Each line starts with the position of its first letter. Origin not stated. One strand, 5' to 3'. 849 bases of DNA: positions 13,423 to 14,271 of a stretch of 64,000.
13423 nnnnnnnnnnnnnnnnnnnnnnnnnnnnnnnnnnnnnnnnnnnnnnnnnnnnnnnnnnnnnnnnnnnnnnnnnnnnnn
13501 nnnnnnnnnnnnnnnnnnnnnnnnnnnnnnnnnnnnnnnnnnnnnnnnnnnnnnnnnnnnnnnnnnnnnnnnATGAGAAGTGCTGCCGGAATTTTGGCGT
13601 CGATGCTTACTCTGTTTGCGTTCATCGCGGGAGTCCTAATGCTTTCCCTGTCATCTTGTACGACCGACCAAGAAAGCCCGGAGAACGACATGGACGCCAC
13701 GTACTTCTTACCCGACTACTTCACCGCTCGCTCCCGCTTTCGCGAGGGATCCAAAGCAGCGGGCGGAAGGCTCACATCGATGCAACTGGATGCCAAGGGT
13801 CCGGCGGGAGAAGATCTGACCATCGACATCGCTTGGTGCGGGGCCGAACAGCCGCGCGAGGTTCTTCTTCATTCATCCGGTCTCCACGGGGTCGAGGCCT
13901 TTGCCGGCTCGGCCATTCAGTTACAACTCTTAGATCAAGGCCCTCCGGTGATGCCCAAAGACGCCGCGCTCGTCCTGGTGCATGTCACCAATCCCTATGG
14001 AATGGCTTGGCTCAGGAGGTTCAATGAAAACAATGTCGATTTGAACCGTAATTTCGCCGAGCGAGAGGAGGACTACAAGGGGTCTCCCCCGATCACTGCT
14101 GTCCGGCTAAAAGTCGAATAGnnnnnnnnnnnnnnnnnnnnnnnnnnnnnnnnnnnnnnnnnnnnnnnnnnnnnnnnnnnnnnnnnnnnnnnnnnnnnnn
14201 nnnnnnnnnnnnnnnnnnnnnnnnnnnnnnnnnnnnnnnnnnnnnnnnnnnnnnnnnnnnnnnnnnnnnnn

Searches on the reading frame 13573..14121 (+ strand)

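Call 52: search_protein_families(library=pfam, proteins=[window:13573-14121:+], max_evalue=0.001)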
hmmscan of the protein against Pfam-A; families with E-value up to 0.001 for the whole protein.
window:13573-14121:+ (182 aa): 2 families
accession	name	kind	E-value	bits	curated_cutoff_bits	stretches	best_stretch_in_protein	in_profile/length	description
PF10994.13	DUF2817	-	4e-43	148.6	23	1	45-166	1-123/341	Protein of unknown function (DUF2817)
PF24827.1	AstE_AspA_cat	-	0.00094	19.2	25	0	100-167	7-70/192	Succinylglutamate desuccinylase/Aspartoacylase catalytic domain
